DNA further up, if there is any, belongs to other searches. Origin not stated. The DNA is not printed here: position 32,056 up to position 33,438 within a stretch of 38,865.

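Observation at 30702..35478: TRAP transporter whose only binding protein is tethered to a kinase (possible trigger transporter)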

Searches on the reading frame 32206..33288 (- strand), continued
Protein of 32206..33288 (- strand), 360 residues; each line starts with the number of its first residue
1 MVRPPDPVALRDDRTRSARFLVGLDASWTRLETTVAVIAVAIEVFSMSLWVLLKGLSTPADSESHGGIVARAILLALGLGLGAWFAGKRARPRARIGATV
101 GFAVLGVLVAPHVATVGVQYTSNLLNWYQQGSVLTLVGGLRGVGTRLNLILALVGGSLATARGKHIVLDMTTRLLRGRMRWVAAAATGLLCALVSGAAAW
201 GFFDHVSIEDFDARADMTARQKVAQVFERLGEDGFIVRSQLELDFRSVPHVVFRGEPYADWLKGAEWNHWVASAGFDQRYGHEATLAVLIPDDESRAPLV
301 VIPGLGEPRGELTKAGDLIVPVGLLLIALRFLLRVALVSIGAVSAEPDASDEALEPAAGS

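Call 60: fold_search(model_id=the predicted structure, library=pdb)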
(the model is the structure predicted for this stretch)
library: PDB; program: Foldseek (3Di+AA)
matches with E <= 10: 111; with E <= 0.001: 0
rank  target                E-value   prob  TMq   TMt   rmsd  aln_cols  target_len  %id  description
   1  7p5m_A                3.0e-01  0.14  0.14  0.13  24.6       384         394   14  Cryo-EM structure of human TTYH2 in lipid nanodiscs (released 2021-08-11)
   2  7zdc_C                4.4e-01  0.08  0.12  0.09  29.1       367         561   12  IF(heme/confined) conformation of CydDC in ADP(CydD) bound state (Dataset-3) (released 2023-04-19)
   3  7zdf_C                7.7e-01  0.08  0.12  0.09  29.2       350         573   13  IF(heme/confined) conformation of CydDC in AMP-PNP(CydD) bound state (Dataset-4) (released 2023-04-19)
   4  9g71_A                8.4e-01  0.08  0.14  0.13  26.2       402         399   13  Cryo-EM structure of TTYH2 in complex with lipids in GDN (released 2025-05-21)
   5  8ug7_A                1.0e+00  0.07  0.13  0.12  25.3       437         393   12  Mus musculus Otopetrin 2 (mOTOP2) in pH 8.0 (released 2024-08-21)
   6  7p54_A                1.1e+00  0.07  0.14  0.13  26.1       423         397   14  Cryo-EM structure of human TTYH2 in GDN (released 2021-08-11)
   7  7zdw_C                1.1e+00  0.05  0.10  0.08  29.5       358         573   14  IF(heme/confined) conformation of CydDC mutant (E500Q.C) in AMP-PNP(CydD) bound state (Dataset-22) (released 2023-04-19)
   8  9i5z_B                1.3e+00  0.06  0.14  0.11  24.8       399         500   13  Upregulated state of BetP in potassium (released 2026-02-18)
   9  7wiw_A                1.4e+00  0.04  0.10  0.07  29.5       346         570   14  Cryo-EM structure of Mycobacterium tuberculosis irtAB complexed with ATP in an occluded conformation (released 2023-01-25)
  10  7rtt_A                1.5e+00  0.06  0.14  0.13  26.1       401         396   13  Cryo-EM structure of a TTYH2 cis-dimer (released 2021-08-25)
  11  7wn0_A                1.5e+00  0.04  0.12  0.11  26.6       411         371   12  Structure of PfENT1(Y190A) in complex with nanobody 19 (released 2023-02-01)
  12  7rtt_B                1.6e+00  0.04  0.13  0.12  27.7       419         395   14  Cryo-EM structure of a TTYH2 cis-dimer (released 2021-08-25)
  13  7rtv_A                1.7e+00  0.07  0.15  0.15  25.5       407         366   13  Cryo-EM structure of monomeric TTYH2 (released 2021-09-22)
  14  8ug8_A                1.7e+00  0.06  0.13  0.13  25.3       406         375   10  Mus musculus Otopetrin 2 (mOTOP2) in pH 7.0, intermediate state (released 2024-08-21)
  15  8t4f_A                1.8e+00  0.06  0.12  0.09  29.3       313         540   12  Transporter associated with antigen processing (TAP) bound to the 9-mer peptide RRYQKSTEL (released 2024-06-19)
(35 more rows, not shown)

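Call 66: search_solved_structures(query=L012:6608-7582:+, max_evalue=0.00001, show_alignments=1)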
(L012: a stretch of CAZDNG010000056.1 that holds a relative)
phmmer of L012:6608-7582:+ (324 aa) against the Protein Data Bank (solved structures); distinct sequences matched with E-value up to 0.00001: 13.
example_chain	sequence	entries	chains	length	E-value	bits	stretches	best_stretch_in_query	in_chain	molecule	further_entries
4ovt_A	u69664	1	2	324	3.2e-11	46.4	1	22-302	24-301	TRAP dicarboxylate transporter, DctP subunit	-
4p47_A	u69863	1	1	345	3.3e-10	43.1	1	7-296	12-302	TRAP dicarboxylate transporter, DctP subunit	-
4p8b_A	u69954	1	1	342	2.4e-09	40.2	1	5-209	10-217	TRAP-type transporter, periplasmic component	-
4pfr_A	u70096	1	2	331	2e-08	37.2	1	25-291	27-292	TRAP dicarboxylate transporter, DctP subunit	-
3u65_B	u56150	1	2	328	4.9e-08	35.9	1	20-316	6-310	Tp33 protein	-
4nq8_A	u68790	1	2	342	6.1e-08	35.6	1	5-292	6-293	Putative periplasmic substrate-binding transport protein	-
4p1l_A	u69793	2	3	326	9.3e-08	35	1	33-187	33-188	TRAP dicarboxylate transporter, DctP subunit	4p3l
4di3_D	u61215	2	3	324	1.3e-07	34.6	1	22-316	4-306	TatP(T) (Tp0957)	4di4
4ovs_A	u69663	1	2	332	1.6e-07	34.3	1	21-320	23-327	TRAP dicarboxylate transporter, DctP subunit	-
7bbr_A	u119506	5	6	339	4.6e-06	29.5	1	6-306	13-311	Putative TRAP transporter solute receptor DctP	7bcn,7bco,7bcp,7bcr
4o8m_A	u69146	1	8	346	6.3e-06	29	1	16-297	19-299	TRAP dicarboxylate transporter, DctP subunit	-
4pdh_A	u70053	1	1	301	6.6e-06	29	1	24-203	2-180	TRAP dicarboxylate transporter, DctP subunit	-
4mx6_A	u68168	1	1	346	6.8e-06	28.9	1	9-318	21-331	TRAP-type C4-dicarboxylate:H+ symport system substrate-binding component DctP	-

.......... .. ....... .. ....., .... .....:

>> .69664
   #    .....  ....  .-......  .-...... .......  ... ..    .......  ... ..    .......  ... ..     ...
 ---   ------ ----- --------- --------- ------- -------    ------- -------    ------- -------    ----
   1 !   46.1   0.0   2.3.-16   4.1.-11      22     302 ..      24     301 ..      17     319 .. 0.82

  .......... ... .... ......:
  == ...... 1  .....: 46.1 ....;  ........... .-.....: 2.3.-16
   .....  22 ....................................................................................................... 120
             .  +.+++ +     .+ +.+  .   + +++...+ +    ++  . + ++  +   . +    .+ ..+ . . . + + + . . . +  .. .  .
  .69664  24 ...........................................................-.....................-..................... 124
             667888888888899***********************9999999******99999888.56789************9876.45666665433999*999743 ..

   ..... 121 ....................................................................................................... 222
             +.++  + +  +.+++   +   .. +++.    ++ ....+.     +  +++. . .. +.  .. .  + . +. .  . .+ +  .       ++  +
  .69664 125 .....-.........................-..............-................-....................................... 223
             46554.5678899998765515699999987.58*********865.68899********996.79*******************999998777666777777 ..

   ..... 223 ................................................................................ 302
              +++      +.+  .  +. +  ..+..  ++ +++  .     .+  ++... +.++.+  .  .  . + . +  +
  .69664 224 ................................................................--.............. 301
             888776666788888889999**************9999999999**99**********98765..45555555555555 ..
